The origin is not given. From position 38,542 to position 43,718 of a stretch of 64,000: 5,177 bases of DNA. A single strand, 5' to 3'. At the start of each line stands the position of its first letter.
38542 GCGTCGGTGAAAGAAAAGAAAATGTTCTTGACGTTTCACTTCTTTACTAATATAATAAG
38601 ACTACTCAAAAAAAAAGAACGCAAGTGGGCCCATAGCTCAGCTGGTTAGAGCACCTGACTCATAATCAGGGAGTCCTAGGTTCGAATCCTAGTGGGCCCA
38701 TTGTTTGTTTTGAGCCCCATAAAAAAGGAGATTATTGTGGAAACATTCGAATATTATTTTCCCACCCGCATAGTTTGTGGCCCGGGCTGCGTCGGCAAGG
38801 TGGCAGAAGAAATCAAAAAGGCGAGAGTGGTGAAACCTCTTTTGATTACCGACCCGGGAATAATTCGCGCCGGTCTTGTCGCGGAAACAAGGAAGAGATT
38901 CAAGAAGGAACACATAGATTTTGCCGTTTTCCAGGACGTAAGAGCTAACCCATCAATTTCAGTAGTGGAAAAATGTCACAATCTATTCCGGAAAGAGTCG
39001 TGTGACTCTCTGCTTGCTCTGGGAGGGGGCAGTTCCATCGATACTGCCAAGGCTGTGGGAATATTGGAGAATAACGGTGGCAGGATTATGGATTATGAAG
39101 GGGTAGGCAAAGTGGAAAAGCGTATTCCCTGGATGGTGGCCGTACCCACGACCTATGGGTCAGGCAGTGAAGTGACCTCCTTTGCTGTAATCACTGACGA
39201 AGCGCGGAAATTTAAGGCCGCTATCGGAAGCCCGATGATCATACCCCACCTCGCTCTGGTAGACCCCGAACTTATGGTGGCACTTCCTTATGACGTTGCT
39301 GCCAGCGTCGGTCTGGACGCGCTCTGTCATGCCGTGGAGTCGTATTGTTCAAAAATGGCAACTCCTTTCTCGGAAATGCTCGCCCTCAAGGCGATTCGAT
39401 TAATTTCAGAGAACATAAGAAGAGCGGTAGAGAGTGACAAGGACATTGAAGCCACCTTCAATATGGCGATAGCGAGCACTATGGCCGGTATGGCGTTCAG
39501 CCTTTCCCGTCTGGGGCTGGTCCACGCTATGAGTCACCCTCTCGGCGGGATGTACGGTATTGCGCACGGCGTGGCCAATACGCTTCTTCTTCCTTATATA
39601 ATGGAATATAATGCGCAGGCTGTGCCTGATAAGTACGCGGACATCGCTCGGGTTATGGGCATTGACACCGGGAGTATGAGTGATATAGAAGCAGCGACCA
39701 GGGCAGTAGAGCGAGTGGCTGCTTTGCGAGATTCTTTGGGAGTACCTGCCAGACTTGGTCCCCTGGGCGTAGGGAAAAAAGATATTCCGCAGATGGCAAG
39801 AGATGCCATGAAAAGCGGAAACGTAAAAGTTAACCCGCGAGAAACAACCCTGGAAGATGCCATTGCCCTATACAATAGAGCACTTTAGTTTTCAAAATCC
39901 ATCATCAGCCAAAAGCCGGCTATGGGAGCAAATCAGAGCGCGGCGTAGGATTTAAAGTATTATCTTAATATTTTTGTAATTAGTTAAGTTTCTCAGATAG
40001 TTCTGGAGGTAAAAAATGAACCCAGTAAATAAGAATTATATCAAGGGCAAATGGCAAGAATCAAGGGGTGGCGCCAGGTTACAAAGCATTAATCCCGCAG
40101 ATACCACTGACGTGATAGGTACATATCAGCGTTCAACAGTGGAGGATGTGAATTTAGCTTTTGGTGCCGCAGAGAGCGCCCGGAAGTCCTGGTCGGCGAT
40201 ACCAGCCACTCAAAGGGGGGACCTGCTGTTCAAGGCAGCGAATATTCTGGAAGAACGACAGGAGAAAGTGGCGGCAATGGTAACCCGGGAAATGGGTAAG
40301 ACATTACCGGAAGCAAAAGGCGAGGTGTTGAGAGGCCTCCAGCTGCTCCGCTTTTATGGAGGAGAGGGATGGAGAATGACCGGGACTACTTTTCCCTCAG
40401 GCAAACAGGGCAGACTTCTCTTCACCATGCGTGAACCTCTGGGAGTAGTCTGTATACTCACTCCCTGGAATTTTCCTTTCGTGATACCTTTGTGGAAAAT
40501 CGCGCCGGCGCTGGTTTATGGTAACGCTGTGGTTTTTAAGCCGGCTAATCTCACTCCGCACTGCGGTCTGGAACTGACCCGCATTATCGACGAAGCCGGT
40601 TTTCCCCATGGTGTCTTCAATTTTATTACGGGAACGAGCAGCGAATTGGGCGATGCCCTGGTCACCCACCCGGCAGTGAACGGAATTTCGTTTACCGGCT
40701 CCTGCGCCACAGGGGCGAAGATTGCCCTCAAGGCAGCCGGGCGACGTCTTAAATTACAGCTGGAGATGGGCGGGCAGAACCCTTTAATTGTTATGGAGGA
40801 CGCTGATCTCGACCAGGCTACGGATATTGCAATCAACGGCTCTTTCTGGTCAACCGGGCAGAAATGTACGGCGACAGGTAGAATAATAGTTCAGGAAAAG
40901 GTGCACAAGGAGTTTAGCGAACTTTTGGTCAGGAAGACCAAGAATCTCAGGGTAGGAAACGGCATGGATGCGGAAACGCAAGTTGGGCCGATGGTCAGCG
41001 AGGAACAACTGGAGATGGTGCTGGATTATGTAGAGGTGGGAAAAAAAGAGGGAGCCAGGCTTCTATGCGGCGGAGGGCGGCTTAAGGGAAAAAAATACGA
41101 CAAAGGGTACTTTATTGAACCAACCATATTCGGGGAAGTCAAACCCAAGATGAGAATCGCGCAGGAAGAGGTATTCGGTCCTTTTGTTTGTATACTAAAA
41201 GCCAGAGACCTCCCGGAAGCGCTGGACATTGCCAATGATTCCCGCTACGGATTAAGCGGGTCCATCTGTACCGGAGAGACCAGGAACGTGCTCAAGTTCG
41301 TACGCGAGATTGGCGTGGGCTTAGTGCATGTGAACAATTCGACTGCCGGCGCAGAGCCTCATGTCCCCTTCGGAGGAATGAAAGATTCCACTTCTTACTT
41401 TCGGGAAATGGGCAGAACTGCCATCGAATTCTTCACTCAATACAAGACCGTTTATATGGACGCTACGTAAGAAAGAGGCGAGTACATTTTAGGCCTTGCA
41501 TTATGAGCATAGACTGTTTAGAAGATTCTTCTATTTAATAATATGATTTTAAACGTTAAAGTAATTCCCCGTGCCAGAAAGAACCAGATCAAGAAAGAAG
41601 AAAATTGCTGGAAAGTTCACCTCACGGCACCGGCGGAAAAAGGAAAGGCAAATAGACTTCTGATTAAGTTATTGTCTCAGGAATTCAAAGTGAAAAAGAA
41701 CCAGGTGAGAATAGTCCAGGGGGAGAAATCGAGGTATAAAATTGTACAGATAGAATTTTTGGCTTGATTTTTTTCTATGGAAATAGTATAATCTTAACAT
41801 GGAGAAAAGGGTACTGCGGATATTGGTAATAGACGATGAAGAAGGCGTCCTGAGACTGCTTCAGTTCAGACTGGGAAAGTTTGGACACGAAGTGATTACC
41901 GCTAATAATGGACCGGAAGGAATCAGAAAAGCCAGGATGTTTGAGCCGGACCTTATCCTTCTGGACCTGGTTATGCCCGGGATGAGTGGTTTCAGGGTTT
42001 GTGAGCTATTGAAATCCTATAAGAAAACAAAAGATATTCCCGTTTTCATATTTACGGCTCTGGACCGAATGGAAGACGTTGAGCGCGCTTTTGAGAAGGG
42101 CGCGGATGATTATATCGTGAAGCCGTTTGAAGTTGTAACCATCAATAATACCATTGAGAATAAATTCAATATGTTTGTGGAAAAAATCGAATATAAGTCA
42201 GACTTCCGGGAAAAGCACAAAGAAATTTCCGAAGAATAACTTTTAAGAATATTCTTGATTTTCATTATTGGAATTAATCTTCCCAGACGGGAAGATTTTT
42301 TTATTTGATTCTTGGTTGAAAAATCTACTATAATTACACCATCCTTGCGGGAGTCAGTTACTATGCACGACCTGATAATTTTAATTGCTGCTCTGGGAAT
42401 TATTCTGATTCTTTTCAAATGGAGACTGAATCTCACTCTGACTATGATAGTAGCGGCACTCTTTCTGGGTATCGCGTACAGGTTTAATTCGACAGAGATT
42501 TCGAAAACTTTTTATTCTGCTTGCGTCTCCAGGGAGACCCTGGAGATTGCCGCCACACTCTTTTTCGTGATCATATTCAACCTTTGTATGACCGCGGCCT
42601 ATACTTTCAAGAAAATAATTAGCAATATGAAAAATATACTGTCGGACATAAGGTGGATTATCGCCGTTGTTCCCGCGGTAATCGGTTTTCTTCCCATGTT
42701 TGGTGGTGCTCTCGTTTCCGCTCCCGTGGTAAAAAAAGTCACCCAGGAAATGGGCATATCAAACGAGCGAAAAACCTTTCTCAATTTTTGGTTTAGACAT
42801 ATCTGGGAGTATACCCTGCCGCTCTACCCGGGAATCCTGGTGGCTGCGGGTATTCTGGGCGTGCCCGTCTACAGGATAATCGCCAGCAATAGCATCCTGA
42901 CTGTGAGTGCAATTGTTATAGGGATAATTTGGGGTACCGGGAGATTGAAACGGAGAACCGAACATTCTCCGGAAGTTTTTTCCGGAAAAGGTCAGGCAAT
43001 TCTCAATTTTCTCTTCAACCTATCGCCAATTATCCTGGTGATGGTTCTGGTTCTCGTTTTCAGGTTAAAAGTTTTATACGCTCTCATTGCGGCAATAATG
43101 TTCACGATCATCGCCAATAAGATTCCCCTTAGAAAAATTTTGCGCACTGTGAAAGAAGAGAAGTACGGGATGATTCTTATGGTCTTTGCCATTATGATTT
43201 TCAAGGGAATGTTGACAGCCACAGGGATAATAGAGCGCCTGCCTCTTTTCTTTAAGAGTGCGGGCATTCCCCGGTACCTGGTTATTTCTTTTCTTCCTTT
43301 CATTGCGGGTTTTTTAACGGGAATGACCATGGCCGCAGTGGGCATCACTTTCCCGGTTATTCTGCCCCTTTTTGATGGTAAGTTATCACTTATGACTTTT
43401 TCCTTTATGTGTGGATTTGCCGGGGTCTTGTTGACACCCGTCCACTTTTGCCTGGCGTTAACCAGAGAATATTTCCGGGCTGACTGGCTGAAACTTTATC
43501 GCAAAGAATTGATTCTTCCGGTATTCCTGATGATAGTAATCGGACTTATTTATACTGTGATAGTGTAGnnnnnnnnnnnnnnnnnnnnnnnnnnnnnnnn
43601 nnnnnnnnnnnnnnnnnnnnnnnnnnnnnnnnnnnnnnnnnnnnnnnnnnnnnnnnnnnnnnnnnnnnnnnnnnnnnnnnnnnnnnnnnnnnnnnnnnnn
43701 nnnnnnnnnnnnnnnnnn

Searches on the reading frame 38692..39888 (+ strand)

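Call 42: search_protein_families(library=pfam, proteins=[window:38692-39888:+])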
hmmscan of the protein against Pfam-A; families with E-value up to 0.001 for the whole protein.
window:38692-39888:+ (398 aa): 3 families
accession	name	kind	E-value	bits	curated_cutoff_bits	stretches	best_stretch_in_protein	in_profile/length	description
PF25137.1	ADH_Fe_C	-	1.6e-60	204.5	27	1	204-397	2-193/194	Fe-containing alcohol dehydrogenase family, C-terminal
PF00465.25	Fe-ADH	-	6.1e-49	166.3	31.3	1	24-192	1-168/168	Iron-containing alcohol dehydrogenase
PF13685.12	Fe-ADH_2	-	1.2e-11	45.3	28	1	29-126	2-97/149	Iron-containing alcohol dehydrogenase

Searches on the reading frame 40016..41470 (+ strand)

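Call 42: search_protein_families(library=pfam, proteins=[window:40016-41470:+])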
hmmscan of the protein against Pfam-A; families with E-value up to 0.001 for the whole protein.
window:40016-41470:+ (484 aa): 1 family
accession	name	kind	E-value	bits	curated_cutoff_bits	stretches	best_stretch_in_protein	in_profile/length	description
PF00171.27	Aldedh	-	9.1e-168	559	23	1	13-479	1-461/461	Aldehyde dehydrogenase family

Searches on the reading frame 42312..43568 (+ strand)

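Call 42: search_protein_families(library=pfam, proteins=[window:42312-43568:+])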
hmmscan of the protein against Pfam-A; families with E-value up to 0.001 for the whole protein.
window:42312-43568:+ (418 aa): 1 family
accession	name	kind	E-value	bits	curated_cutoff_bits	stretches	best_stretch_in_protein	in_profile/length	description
PF04165.18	DUF401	-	1.3e-57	196.4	24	1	24-417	7-393/393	Protein of unknown function (DUF401)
